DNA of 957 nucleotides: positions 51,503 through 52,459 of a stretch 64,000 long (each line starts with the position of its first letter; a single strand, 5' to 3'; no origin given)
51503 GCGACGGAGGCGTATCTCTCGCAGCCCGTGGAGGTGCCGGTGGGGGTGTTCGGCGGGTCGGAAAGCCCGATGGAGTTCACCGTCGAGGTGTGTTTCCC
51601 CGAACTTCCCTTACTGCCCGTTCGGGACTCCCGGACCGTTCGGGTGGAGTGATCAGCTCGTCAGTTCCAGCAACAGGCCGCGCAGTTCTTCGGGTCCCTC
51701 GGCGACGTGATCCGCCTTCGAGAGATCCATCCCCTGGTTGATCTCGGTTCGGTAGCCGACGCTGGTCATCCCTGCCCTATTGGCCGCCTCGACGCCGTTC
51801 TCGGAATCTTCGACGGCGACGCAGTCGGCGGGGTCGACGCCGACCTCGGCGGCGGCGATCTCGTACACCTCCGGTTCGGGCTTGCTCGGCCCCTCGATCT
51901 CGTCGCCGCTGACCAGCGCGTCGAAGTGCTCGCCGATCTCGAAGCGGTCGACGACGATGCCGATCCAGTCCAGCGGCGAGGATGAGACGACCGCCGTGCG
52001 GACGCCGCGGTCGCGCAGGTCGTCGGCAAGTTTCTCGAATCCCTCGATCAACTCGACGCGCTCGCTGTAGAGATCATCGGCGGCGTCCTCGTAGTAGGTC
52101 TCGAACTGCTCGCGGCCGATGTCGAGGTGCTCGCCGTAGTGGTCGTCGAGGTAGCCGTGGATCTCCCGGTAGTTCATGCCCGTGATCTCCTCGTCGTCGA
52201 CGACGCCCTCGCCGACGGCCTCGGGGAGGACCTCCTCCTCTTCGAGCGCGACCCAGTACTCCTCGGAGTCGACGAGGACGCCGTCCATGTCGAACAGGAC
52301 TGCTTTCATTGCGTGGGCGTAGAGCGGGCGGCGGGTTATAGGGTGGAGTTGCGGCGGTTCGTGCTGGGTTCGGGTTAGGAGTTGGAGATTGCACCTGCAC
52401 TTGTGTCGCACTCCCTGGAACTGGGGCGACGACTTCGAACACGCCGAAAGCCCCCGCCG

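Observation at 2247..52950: Pair of ~510-bp hairpin-dense inverted repeats, 50 kb apart, bracketing most of the window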

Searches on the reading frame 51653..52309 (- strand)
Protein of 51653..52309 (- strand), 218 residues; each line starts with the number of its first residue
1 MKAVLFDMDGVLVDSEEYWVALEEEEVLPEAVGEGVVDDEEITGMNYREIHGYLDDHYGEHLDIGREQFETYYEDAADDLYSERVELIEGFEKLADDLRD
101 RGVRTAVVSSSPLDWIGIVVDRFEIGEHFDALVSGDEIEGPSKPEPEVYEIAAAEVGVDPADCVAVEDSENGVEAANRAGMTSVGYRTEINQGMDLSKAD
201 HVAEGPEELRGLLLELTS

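Call 72: find_homologous_proteins(query=window:51653-52309:-, max_evalue=1e-40)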
Query window:51653-52309:- (218 aa): 524 proteins with E <= 1e-40 among 2915 candidates; the best 120 are listed.
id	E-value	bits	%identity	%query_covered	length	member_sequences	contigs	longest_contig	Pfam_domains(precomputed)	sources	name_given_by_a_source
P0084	5.6e-136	469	100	100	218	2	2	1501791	PF13419.13,PF00702.33,PF13242.13,PF12710.14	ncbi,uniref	ncbi:HAD family hydrolase [Natronoarchaeum mannanilyticum]|uniref:HAD family hydrolase n=1 Tax=Natro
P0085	3.8e-124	431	91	100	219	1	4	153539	PF13419.13,PF00702.33,PF13242.13,PF12710.14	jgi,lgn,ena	-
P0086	5.8e-124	430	93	100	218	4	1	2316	PF13419.13,PF00702.33,PF13242.13,PF12710.14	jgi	-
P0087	2.7e-123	428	90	100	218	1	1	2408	PF13419.13,PF00702.33,PF13242.13,PF12710.14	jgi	-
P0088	2.6e-117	408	89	96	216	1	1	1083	PF13419.13,PF00702.33,PF13242.13,PF12710.14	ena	-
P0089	4.2e-117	408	87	100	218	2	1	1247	PF13419.13,PF00702.33,PF13242.13,PF12710.14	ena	-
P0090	3.7e-113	395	84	100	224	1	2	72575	PF13419.13,PF00702.33,PF13242.13,PF12710.14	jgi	jgi:HAD superfamily hydrolase (TIGR01509 family)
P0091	5.7e-113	394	83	100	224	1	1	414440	PF13419.13,PF00702.33,PF13242.13,PF12710.14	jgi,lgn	jgi:HAD superfamily hydrolase (TIGR01509 family)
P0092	2.2e-112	392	83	100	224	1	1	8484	PF13419.13,PF00702.33,PF13242.13,PF12710.14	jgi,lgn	jgi:HAD superfamily hydrolase (TIGR01509 family)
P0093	3.1e-112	392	83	100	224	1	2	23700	PF13419.13,PF00702.33,PF13242.13,PF12710.14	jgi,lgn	jgi:HAD superfamily hydrolase (TIGR01509 family)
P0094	2.8e-111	389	83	100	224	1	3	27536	PF13419.13,PF00702.33,PF13242.13,PF12710.14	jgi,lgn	jgi:HAD superfamily hydrolase (TIGR01509 family)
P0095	5.1e-99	349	94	80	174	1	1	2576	PF13419.13,PF00702.33,PF13242.13,PF12710.14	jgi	-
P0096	3.0e-92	326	72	100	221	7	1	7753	PF13419.13,PF00702.33,PF13242.13,PF12710.14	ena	-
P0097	4.3e-90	319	70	98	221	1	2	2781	PF13419.13,PF00702.33,PF13242.13,PF12710.14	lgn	-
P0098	4.3e-88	313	68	100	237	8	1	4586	PF13419.13,PF00702.33,PF13242.13,PF12710.14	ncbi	-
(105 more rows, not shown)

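Call 73: find_encoding_contigs(protein=P0085, flank=5000, max_places=4)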
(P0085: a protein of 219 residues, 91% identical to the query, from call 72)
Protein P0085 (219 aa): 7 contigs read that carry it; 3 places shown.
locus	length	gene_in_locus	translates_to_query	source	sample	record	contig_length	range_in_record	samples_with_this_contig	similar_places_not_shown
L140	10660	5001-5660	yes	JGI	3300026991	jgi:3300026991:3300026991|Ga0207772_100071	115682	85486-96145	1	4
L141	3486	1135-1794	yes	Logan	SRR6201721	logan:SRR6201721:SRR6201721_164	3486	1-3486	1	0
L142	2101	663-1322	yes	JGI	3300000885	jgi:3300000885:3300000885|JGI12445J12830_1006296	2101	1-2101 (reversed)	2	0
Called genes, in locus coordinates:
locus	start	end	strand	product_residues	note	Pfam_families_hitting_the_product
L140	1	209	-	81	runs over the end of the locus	PF18545:HalOD1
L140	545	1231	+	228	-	PF04545:Sigma70_r4 (weak), PF04967:HTH_10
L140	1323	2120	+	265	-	PF00561:Abhydrolase_1, PF12697:Abhydrolase_6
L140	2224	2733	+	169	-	PF03073:TspO_MBR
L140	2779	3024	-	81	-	PF23444:DUF7127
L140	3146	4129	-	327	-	PF05496:RuvB_N (faint), PF13177:DNA_pol3_delta2, PF00004:AAA, PF25361:AAA_lid_RFC1 (weak), PF16193:AAA_assoc_2 (weak), PF08542:Rep_fac_C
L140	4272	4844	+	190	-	PF26514:DUF8173 (weak)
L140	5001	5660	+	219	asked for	PF00702:Hydrolase, PF12710:HAD, PF13419:HAD_2, PF13242:Hydrolase_like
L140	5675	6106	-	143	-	-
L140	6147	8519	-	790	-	PF00270:DEAD, PF04851:ResIII, PF22527:DEXQc_Suv3 (weak), PF00271:Helicase_C, PF23445:WHD_SNRNP200, PF02889:Sec63, PF14520:HHH_5 (weak)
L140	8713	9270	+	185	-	-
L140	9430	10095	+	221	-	PF15915:BAT, PF04967:HTH_10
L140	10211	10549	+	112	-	PF24035:DUF7344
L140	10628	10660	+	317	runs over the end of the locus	PF16881:LIAS_N, PF04055:Radical_SAM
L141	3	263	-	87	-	?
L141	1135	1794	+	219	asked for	PF00702:Hydrolase, PF12710:HAD, PF13419:HAD_2, PF13242:Hydrolase_like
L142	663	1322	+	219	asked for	PF00702:Hydrolase, PF12710:HAD, PF13419:HAD_2, PF13242:Hydrolase_like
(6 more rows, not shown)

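Call 74: find_encoding_contigs(protein=P0090, flank=4000, max_places=2)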
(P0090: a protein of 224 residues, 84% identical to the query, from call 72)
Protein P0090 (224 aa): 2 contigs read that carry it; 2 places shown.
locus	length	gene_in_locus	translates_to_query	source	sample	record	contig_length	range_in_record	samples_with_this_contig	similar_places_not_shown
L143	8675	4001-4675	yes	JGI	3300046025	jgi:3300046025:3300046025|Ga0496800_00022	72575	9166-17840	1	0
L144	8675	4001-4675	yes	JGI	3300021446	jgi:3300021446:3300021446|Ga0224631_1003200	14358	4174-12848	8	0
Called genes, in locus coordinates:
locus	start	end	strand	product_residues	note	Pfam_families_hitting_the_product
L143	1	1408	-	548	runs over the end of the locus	PF00579:tRNA-synt_1b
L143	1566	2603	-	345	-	PF02778:tRNA_int_endo_N, PF01974:tRNA_int_endo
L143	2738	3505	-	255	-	PF21003:NucS_N (weak)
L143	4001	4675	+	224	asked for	PF00702:Hydrolase, PF12710:HAD, PF13419:HAD_2, PF13242:Hydrolase_like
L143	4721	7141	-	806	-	PF00270:DEAD, PF04851:ResIII, PF22527:DEXQc_Suv3, PF00271:Helicase_C, PF23445:WHD_SNRNP200, PF02889:Sec63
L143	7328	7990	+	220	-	PF15915:BAT, PF04967:HTH_10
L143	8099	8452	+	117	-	PF24035:DUF7344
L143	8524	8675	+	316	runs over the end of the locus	PF16881:LIAS_N, PF04055:Radical_SAM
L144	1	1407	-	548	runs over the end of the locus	PF00579:tRNA-synt_1b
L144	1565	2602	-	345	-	PF02778:tRNA_int_endo_N, PF01974:tRNA_int_endo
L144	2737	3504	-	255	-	PF21003:NucS_N (weak)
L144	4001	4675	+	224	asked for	PF00702:Hydrolase, PF12710:HAD, PF13419:HAD_2, PF13242:Hydrolase_like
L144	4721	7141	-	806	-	PF00270:DEAD, PF04851:ResIII, PF22527:DEXQc_Suv3, PF00271:Helicase_C, PF23445:WHD_SNRNP200, PF02889:Sec63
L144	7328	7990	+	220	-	PF15915:BAT, PF04967:HTH_10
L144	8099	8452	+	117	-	PF24035:DUF7344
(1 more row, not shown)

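Call 88: search_protein_families(library=pfam, proteins=[window:51653-52309:-])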
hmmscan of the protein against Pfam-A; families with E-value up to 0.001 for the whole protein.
window:51653-52309:- (218 aa): 4 families
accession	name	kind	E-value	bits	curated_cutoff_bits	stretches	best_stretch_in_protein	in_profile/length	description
PF13419.12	HAD_2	-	9.1e-28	98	23.8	1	4-185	1-177/178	Haloacid dehalogenase-like hydrolase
PF00702.32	Hydrolase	-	1e-27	98.2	26.4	1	1-180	1-191/191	haloacid dehalogenase-like hydrolase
PF13242.12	Hydrolase_like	-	1.4e-10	41.4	22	1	142-203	3-69/75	HAD-hyrolase-like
PF12710.13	HAD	-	3.5e-08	34.5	27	1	4-170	1-182/189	haloacid dehalogenase-like hydrolase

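Call 89: find_encoding_contigs(protein=P0086, flank=3000, max_places=3)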
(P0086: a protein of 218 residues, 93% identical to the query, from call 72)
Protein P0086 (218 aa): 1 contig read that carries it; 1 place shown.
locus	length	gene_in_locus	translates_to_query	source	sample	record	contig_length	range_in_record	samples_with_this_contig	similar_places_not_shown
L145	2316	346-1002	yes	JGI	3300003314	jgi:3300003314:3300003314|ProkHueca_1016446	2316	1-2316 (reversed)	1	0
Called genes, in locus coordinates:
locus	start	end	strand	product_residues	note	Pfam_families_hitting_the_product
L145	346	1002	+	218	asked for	PF00702:Hydrolase, PF12710:HAD, PF13419:HAD_2, PF13242:Hydrolase_like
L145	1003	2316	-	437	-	?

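Call 90: find_encoding_contigs(protein=P0087, flank=3000, max_places=3)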
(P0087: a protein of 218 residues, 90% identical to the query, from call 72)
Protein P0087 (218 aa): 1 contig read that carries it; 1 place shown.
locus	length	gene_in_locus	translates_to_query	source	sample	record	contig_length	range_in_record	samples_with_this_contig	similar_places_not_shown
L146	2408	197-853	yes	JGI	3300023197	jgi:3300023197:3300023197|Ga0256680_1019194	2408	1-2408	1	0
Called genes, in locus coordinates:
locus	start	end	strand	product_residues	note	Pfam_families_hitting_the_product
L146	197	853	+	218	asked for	PF00702:Hydrolase, PF12710:HAD, PF13419:HAD_2, PF13242:Hydrolase_like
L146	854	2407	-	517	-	PF00271:Helicase_C, PF23445:WHD_SNRNP200, PF02889:Sec63, PF14520:HHH_5 (weak)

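Call 91: find_encoding_contigs(protein=P0095, flank=3000, max_places=3)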
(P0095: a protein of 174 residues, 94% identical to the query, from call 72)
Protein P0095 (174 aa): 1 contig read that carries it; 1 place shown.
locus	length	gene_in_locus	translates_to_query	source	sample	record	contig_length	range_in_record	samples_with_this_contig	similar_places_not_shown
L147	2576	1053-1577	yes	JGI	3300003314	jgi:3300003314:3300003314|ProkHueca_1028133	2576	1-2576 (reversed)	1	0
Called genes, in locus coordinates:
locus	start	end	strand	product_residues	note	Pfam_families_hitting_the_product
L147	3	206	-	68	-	?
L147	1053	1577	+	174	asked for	PF00702:Hydrolase, PF13419:HAD_2, PF12710:HAD (weak), PF13242:Hydrolase_like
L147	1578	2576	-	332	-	?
